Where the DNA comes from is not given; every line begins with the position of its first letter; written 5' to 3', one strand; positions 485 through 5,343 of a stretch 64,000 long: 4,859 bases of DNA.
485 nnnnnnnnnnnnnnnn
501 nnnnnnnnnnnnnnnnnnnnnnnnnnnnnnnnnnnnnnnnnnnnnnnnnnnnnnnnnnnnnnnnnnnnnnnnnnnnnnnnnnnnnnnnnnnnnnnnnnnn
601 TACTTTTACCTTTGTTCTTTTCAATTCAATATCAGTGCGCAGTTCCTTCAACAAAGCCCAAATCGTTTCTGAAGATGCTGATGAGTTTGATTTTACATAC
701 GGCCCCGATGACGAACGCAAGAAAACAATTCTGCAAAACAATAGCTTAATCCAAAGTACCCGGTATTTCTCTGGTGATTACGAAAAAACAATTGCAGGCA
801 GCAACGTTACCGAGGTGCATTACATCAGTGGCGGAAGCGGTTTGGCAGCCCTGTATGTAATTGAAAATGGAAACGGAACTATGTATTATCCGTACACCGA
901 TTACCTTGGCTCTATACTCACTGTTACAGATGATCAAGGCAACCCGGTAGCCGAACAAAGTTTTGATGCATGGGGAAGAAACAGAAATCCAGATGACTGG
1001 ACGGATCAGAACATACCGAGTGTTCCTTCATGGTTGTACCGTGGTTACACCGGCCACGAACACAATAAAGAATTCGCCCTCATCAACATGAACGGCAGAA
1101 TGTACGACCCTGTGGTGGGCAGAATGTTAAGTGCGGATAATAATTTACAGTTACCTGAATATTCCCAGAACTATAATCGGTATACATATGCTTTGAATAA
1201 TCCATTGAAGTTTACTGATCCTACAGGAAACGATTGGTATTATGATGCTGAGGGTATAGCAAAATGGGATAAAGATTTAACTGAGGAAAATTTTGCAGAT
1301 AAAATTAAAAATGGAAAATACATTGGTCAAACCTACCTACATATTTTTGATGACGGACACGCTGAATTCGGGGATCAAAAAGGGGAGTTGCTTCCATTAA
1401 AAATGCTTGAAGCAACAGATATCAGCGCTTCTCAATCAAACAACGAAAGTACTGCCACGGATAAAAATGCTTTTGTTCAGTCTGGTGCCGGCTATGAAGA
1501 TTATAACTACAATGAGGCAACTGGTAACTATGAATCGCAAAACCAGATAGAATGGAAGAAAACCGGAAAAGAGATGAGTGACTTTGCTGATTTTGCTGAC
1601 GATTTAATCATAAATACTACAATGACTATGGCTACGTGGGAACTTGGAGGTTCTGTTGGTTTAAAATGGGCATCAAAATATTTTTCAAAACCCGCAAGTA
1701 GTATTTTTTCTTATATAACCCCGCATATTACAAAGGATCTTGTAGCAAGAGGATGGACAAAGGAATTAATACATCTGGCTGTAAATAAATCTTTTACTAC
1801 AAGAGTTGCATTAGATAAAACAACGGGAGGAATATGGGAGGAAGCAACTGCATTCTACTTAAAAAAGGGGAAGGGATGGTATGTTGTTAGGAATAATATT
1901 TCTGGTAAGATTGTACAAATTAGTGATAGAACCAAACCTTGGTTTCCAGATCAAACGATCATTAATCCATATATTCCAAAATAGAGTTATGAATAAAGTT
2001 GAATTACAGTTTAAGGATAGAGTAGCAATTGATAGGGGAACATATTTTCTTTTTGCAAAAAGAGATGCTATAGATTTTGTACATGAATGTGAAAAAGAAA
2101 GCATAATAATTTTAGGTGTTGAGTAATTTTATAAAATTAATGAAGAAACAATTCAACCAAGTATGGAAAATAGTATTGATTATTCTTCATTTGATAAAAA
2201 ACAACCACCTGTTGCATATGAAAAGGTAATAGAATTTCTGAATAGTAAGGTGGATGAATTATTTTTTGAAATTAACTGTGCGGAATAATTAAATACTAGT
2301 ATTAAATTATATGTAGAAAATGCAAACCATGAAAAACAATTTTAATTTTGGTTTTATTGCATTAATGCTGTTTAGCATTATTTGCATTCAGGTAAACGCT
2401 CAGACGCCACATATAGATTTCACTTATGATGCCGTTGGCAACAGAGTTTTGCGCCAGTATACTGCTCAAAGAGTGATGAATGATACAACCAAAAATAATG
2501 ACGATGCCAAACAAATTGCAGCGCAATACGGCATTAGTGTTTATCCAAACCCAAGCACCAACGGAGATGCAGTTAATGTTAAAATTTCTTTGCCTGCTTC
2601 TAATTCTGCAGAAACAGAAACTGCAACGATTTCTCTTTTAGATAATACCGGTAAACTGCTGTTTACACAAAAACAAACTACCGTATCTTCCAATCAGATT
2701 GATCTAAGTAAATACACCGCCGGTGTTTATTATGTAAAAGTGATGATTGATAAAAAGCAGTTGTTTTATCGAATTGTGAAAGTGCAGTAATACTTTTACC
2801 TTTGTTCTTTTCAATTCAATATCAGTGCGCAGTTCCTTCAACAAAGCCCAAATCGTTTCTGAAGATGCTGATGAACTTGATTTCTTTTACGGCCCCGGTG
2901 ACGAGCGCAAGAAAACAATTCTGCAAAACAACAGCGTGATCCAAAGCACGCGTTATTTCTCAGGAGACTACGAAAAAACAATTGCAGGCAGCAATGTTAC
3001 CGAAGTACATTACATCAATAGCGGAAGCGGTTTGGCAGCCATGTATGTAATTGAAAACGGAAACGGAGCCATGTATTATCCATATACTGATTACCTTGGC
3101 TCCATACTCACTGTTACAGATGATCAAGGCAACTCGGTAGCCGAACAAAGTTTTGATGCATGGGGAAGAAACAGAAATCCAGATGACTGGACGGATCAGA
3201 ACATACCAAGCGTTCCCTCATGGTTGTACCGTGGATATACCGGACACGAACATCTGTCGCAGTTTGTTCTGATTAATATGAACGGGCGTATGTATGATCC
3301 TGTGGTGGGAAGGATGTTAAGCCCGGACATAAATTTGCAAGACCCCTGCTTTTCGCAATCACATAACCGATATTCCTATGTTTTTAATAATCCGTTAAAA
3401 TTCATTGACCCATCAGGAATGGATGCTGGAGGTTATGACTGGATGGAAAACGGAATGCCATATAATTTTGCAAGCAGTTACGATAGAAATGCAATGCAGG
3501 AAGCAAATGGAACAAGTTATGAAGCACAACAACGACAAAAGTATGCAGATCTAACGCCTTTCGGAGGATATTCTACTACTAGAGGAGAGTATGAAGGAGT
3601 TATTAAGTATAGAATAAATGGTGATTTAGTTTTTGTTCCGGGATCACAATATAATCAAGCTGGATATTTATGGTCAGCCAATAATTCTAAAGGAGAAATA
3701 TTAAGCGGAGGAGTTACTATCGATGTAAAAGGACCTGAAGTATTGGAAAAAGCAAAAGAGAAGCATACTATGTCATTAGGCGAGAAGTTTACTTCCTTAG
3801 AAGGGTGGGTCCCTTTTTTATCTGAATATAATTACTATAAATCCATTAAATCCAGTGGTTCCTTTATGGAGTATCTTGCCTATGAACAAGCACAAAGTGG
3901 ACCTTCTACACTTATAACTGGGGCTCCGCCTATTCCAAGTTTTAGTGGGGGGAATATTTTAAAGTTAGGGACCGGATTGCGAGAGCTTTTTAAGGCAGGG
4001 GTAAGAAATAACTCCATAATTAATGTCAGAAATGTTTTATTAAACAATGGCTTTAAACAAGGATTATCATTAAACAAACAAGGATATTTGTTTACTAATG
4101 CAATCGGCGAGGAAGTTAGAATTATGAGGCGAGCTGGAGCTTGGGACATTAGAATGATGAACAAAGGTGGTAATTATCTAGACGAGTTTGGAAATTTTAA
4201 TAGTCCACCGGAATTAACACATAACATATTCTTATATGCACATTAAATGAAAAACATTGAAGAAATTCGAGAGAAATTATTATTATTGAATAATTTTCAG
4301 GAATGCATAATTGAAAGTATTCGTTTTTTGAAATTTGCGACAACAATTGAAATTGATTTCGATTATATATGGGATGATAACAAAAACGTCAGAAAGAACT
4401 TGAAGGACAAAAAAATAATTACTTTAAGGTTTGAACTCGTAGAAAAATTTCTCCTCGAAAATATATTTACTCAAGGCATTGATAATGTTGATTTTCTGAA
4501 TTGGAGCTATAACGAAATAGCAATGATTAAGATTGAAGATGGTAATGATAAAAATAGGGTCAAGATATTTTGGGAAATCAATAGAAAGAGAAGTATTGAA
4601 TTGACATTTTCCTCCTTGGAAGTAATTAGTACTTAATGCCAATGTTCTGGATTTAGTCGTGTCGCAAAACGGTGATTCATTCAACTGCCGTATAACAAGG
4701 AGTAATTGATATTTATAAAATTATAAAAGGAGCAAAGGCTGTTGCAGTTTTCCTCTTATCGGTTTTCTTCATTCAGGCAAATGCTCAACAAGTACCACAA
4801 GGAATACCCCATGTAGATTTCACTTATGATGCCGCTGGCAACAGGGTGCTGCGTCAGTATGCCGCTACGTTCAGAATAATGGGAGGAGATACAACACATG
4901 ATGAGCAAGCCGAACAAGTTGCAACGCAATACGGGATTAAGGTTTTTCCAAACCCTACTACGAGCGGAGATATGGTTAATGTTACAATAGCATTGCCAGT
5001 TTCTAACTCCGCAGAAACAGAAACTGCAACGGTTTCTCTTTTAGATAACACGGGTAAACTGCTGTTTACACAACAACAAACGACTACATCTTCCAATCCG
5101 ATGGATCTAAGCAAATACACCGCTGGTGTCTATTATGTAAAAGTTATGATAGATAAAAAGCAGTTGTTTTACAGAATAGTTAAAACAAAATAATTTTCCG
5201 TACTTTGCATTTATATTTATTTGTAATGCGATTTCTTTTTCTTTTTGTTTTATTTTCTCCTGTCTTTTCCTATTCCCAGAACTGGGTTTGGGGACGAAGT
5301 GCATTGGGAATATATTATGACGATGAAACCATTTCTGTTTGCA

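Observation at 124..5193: Tandem RHS toxin-tip cassettes, each preceded by a small gene encoding signal peptide + one YD repeat + T9SS C-terminal sorting domain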

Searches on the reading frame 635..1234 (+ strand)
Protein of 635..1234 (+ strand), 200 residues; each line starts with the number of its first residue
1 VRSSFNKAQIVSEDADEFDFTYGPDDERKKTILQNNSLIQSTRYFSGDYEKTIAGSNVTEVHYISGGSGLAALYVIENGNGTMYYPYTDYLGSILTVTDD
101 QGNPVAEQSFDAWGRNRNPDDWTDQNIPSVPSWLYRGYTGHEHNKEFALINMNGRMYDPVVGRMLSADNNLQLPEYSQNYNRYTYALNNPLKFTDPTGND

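Call 17: find_homologous_proteins(query=window:635-1234:+, max_evalue=1e-10)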
Query window:635-1234:+ (200 aa): 385 proteins with E <= 1e-10 among 439 candidates; the best 120 are listed.
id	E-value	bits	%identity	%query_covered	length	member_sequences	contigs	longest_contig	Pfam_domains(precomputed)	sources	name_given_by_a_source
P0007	4.6e-66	241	55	98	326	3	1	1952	PF25023.2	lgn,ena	-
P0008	1.0e-63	233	52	99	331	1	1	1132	PF25023.2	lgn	-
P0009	2.5e-60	222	54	98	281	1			PF25023.2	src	-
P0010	9.8e-59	217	58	83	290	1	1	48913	PF25023.2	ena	-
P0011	9.1e-58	214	54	98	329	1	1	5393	PF25023.2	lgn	-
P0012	1.1e-57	213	51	98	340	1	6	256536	PF25023.2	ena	-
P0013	3.0e-57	212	55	89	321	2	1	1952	PF25023.2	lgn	-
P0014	4.3e-54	202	65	70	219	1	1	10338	PF25023.2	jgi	jgi:RHS repeat-associated protein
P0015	1.1e-53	200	56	85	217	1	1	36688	PF25023.2,PF03527.21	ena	-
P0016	2.2e-52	196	54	83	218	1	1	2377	PF25023.2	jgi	jgi:RHS repeat-associated protein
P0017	2.0e-51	193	52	93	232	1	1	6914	PF25023.2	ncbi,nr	ncbi:MAG: hypothetical protein HY738_17950, partial [Bacteroidia bacterium]|nr:hypothetical protein 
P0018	3.2e-51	192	52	97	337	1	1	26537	-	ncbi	-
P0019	1.4e-49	187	62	70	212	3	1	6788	PF25023.2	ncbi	-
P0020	1.8e-49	187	48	99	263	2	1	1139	PF25023.2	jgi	jgi:RHS repeat-associated protein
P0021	1.9e-49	186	49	94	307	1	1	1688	PF25023.2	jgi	jgi:RHS repeat-associated protein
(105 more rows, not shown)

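Call 19: find_encoding_contigs(protein=P0012, flank=10000, max_places=3)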
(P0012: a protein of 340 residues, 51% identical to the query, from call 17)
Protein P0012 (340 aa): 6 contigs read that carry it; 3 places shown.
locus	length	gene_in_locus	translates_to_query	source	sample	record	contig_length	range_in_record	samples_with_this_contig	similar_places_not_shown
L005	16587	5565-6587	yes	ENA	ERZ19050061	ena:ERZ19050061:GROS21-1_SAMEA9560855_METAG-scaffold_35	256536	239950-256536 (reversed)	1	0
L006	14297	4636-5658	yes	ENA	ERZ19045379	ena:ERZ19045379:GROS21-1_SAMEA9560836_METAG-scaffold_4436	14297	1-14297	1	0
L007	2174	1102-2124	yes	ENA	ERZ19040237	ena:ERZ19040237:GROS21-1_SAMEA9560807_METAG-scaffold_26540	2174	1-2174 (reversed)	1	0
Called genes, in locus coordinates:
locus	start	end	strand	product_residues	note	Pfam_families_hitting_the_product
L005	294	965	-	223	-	-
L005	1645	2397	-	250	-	PF13585:CHU_C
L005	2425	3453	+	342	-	PF18962:Por_Secre_tail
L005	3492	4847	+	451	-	-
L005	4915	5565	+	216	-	PF12099:DUF3575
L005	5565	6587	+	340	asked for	PF25023:TEN_YD-shell (weak)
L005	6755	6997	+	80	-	-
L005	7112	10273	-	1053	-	PF26766:Choice_anch_L, PF07495:Y_Y_Y (faint), PF13573:SprB (weak), PF23664:Ig_Pom152 (faint), PF13585:CHU_C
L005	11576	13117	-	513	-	PF18962:Por_Secre_tail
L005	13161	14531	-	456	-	PF18942:DUF5689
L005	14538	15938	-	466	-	PF18942:DUF5689, PF16409:DUF5017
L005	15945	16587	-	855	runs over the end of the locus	-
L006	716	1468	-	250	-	PF13585:CHU_C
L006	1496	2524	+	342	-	PF18962:Por_Secre_tail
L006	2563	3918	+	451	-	-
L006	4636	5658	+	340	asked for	PF25023:TEN_YD-shell (weak)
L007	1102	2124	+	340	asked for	PF25023:TEN_YD-shell (weak)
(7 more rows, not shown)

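Call 20: find_encoding_contigs(protein=P0010, flank=10000, max_places=3)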
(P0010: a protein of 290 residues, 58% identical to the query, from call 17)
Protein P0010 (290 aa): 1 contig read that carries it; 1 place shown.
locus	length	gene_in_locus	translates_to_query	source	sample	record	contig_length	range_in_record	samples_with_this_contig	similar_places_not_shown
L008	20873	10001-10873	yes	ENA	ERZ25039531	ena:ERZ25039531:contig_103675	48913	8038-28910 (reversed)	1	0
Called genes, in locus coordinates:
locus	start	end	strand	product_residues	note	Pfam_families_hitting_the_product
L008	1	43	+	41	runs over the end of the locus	-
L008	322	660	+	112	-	PF00210:Ferritin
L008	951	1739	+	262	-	PF01266:DAO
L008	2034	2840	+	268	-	PF13084:DUF3943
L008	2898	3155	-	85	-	PF01381:HTH_3, PF12844:HTH_19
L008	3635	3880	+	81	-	-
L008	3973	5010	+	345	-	PF13927:Ig_3 (faint)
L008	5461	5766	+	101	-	-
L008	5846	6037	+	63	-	-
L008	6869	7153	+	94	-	-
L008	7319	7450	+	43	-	-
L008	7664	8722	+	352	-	PF05593:RHS_repeat (faint)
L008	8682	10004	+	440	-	PF05593:RHS_repeat (faint), PF25023:TEN_YD-shell (weak)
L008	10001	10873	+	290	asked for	PF25023:TEN_YD-shell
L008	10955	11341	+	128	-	-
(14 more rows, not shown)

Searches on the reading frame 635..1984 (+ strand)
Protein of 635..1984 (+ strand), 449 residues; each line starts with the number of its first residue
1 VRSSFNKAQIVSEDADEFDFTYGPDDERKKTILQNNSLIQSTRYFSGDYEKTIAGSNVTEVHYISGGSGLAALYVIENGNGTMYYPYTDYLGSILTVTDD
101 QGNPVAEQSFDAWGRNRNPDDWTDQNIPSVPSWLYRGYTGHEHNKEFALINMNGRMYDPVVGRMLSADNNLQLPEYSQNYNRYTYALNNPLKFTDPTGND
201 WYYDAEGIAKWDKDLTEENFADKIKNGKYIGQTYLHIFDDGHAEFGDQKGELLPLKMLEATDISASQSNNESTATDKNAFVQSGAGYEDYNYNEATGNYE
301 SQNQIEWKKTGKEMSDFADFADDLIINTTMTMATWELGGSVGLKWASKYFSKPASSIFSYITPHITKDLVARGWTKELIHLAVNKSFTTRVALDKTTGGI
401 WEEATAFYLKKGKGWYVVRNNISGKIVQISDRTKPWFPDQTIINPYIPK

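Call 3: search_protein_families(library=pfam, proteins=[window:635-1984:+], max_evalue=0.1)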
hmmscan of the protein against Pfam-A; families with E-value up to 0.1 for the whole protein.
window:635-1984:+ (449 aa): 1 family
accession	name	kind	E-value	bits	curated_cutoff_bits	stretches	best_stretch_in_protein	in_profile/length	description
PF12106.13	Colicin_E5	-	4.4e-12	46.6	25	1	362-440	6-87/88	Colicin E5 ribonuclease domain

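Call 18: search_protein_families(library=ncbifam, proteins=[window:635-1984:+], max_evalue=0.01)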
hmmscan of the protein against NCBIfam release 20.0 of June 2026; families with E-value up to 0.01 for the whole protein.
window:635-1984:+ (449 aa): 1 family
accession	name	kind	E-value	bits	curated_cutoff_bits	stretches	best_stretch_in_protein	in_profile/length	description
TIGR03696.1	Rhs_assc_core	domain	8.2e-14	51.9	32.5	1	136-198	17-75/76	RHS repeat-associated core domain-containing protein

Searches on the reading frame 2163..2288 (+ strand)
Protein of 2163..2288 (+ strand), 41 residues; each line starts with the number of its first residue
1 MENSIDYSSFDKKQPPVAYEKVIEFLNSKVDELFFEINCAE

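Call 3: search_protein_families(library=pfam, proteins=[window:2163-2288:+], max_evalue=0.1)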
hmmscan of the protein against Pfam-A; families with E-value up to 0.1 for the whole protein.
window:2163-2288:+ (41 aa): 1 family
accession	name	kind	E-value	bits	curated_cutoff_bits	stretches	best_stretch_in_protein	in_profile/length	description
PF00680.25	RdRP_1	-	0.073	12.3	23.9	1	5-31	231-257/450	Viral RNA-dependent RNA polymerase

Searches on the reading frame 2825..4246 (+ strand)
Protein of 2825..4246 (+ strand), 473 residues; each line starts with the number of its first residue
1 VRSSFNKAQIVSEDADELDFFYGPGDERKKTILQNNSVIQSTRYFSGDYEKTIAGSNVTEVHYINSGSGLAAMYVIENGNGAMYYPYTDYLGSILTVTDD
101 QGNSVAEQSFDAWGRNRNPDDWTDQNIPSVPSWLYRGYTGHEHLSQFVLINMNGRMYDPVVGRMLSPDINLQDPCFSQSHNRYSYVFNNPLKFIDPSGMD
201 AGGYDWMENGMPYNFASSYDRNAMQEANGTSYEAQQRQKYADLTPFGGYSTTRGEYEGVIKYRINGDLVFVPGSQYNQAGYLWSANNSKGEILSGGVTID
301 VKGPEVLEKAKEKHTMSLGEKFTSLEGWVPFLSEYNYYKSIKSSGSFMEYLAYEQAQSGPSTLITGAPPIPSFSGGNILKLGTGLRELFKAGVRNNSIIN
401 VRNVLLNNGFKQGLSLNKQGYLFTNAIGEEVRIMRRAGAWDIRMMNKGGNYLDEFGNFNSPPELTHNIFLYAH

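Call 3: search_protein_families(library=pfam, proteins=[window:2825-4246:+], max_evalue=0.1)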
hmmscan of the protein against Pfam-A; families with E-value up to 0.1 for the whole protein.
window:2825-4246:+ (473 aa): 0 families

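Call 18: search_protein_families(library=ncbifam, proteins=[window:2825-4246:+], max_evalue=0.01)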
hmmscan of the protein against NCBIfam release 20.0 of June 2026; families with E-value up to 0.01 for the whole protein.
window:2825-4246:+ (473 aa): 1 family
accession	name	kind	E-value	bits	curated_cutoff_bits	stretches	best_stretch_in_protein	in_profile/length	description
TIGR03696.1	Rhs_assc_core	domain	6.5e-14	52.2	32.5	1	136-199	17-76/76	RHS repeat-associated core domain-containing protein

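Call 56: find_encoding_contigs(protein=window:2825-4246:+, flank=10000, max_places=4)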
Protein window:2825-4246:+ (473 aa): no gene with exactly this product is on record in the collection.

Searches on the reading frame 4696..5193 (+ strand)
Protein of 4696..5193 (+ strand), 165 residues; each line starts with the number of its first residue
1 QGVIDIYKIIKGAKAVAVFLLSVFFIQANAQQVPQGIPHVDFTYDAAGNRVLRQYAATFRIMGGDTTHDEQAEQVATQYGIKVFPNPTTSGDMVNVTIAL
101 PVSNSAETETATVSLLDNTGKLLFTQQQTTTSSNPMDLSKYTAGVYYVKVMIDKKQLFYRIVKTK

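Call 18: search_protein_families(library=ncbifam, proteins=[window:4696-5193:+], max_evalue=0.01)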
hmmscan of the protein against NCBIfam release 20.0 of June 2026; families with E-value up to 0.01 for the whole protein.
window:4696-5193:+ (165 aa): 2 families
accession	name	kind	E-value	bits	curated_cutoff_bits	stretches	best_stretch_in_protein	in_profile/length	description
TIGR04183.1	Por_Secre_tail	domain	2.9e-11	43.2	23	1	83-163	1-71/72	T9SS type A sorting domain-containing protein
NF038113.1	T9SSA_dep_M36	equivalog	5e-07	28.3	885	1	74-161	787-866/869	T9SS-dependent M36 family metallopeptidase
